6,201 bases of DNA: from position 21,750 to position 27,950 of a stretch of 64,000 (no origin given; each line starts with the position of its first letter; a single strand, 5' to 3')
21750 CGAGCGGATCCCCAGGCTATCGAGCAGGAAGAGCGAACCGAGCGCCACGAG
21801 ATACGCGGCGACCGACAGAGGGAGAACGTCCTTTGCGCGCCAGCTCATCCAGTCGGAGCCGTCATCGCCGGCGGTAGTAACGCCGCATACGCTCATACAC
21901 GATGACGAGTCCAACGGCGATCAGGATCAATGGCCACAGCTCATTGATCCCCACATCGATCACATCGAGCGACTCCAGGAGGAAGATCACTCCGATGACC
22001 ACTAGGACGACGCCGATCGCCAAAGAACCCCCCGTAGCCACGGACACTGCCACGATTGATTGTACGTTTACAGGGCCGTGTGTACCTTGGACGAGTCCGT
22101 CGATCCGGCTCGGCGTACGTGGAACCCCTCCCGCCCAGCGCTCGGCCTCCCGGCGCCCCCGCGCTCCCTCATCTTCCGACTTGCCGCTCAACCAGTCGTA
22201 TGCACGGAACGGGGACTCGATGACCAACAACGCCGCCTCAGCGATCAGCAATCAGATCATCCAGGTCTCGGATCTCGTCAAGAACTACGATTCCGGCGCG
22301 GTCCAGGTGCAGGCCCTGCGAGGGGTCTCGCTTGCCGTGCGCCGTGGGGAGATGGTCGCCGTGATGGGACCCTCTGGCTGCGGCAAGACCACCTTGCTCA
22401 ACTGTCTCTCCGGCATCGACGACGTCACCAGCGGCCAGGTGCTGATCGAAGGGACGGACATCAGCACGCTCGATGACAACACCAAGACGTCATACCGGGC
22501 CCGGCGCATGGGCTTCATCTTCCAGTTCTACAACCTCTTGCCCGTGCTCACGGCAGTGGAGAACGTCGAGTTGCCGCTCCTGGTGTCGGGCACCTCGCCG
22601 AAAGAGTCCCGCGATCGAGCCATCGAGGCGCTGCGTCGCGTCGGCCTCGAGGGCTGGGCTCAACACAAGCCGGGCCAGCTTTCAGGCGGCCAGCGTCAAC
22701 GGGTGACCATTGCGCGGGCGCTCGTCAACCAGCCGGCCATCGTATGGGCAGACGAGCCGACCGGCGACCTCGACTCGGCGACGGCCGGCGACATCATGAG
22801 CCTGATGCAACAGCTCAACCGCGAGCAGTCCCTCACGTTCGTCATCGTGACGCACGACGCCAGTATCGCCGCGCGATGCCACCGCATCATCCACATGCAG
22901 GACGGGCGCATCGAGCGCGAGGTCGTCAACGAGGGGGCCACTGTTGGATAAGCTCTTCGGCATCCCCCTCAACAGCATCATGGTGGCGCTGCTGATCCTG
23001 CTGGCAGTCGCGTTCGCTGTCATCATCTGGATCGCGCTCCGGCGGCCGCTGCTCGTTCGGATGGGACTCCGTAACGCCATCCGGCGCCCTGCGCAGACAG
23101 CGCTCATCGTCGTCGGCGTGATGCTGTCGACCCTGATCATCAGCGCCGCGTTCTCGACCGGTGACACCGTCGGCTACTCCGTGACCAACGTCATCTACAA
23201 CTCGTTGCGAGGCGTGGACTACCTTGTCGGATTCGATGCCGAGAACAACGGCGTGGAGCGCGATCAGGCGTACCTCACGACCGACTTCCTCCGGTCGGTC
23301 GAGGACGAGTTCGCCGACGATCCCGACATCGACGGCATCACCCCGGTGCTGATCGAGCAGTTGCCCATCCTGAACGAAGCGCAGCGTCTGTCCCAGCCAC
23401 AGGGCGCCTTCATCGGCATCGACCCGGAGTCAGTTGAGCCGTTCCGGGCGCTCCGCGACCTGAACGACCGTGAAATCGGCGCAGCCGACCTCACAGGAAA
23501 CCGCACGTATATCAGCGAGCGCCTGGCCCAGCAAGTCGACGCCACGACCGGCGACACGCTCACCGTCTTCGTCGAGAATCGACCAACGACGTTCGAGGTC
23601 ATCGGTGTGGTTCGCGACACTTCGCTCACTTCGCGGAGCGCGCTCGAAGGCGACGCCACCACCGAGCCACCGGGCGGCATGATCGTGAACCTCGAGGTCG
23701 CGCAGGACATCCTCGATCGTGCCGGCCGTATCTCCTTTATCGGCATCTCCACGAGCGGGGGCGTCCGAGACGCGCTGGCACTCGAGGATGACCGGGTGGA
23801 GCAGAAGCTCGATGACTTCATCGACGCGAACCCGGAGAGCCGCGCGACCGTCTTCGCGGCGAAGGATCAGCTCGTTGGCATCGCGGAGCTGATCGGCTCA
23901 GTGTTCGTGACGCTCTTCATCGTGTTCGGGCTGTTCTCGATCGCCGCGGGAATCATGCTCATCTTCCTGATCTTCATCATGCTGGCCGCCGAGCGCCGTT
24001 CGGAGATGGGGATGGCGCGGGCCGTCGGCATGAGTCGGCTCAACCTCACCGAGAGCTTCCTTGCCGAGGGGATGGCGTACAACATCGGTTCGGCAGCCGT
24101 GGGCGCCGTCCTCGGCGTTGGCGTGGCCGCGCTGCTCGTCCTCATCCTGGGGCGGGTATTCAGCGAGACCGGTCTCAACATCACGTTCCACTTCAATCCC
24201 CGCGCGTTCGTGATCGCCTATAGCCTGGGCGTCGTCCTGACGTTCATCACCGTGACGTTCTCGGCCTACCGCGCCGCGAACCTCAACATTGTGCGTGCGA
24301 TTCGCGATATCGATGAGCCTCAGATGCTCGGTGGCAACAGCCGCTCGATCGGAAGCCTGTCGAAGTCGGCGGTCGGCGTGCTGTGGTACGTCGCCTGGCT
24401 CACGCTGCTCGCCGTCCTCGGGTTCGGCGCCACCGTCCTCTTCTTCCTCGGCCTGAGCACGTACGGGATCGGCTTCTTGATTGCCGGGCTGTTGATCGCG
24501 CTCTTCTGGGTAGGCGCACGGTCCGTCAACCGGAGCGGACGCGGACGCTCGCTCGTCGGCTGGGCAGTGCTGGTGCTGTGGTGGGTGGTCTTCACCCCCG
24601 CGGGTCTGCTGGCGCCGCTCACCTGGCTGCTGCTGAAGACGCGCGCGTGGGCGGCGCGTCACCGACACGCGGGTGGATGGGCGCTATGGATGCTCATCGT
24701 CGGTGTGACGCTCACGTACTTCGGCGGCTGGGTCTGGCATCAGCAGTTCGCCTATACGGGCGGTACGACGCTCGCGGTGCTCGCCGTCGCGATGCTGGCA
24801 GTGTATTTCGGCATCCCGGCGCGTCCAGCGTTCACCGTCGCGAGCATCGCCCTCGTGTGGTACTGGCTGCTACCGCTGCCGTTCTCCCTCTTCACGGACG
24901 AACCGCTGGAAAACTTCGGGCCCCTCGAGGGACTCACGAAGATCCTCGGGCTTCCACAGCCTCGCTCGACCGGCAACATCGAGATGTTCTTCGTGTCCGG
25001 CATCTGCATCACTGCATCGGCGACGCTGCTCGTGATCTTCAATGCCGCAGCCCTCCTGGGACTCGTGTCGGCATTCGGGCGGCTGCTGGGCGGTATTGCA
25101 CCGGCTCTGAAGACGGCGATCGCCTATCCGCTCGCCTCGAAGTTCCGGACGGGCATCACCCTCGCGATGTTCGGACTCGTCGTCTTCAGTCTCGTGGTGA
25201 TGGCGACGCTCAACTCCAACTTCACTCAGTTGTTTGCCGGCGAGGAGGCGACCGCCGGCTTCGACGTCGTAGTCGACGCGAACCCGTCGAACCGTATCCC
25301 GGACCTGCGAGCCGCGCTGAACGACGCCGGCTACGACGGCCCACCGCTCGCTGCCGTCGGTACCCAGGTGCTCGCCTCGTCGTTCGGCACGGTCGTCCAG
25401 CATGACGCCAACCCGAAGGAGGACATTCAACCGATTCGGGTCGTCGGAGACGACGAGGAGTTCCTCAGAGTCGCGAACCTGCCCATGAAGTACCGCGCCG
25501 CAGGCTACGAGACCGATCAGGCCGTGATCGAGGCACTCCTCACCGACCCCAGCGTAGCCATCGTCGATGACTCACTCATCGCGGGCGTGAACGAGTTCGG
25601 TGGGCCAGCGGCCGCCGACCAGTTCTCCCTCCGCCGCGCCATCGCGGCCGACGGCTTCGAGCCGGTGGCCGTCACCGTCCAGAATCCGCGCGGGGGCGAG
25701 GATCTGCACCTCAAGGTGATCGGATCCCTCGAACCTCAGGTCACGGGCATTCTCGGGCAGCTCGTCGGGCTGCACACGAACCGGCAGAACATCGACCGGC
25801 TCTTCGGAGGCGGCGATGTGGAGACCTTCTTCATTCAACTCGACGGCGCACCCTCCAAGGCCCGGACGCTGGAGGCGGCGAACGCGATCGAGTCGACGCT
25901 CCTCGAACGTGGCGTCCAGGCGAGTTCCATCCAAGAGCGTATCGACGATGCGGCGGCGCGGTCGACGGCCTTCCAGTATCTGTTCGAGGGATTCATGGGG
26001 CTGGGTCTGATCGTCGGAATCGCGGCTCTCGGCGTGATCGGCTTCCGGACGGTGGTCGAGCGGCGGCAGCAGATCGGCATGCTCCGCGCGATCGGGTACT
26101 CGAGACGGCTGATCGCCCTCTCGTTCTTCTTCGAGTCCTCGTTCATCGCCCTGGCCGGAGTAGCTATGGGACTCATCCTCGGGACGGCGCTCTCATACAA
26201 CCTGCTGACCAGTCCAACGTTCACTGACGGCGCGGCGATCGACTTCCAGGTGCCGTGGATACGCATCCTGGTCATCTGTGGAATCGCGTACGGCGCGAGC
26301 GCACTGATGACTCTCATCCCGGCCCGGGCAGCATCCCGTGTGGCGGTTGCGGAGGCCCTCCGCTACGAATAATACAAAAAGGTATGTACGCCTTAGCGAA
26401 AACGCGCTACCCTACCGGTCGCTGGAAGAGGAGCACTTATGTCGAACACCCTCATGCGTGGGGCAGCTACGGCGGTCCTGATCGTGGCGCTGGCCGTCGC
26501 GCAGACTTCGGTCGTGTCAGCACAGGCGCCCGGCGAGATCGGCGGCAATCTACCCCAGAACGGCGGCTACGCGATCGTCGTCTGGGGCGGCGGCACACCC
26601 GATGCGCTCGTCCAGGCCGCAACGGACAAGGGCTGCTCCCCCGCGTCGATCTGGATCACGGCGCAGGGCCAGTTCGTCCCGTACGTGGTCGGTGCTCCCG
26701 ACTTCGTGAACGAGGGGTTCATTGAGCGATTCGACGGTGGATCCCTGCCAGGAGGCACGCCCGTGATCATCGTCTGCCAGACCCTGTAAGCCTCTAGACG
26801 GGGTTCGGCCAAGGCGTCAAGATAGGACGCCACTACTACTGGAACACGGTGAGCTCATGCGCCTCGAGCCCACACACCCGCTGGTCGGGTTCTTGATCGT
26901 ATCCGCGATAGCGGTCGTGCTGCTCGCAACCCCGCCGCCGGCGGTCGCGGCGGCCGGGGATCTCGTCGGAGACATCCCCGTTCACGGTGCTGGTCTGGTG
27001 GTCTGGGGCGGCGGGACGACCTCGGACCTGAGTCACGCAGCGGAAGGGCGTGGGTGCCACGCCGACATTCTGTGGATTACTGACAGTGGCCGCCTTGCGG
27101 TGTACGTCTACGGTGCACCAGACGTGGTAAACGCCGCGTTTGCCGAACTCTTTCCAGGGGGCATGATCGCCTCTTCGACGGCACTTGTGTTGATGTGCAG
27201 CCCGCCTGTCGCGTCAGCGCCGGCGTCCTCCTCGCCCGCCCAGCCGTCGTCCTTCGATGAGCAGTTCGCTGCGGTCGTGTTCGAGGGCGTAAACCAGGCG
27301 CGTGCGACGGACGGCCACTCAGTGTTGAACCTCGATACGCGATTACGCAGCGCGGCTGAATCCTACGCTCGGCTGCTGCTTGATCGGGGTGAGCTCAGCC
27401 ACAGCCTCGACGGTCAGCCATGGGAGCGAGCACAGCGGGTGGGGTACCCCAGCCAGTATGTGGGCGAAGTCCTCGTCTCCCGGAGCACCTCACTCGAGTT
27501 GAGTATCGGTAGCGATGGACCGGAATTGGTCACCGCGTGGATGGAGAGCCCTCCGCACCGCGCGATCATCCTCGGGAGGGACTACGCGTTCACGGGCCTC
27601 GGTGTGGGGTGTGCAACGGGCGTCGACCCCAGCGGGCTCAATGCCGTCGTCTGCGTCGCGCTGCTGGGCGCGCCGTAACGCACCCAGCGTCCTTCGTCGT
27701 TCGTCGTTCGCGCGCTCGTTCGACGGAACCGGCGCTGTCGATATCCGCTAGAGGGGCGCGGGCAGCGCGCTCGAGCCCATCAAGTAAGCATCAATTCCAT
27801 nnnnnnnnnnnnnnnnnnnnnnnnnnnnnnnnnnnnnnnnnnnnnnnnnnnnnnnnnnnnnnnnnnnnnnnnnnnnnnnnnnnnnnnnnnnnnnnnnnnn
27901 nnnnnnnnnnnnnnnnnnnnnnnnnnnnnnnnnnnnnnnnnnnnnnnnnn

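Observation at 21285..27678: Envelope module: LiaF-like membrane proteins, MacB/FtsX-type ABC transporter and two secreted proteins sharing a novel domain, one fused to CAP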

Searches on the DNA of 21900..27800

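Call 70: search_rna_families(source=window, start=21900, end=27800, threshold=evalue, max_evalue=1)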
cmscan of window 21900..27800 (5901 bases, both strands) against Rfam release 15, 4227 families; matches with E-value up to 1: 2.
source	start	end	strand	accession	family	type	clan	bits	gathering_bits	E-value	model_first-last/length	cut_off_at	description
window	22954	23031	-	RF01516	v-snoRNA-1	Gene; snRNA; snoRNA; CD-box;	-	20.8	75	0.93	1-65/65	no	Human herpesvirus 1 small nucleolar RNA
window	23896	23984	-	RF01133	sR3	Gene; snRNA; snoRNA; CD-box;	-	16.4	41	0.82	1-55/55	no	Small nucleolar RNA sR3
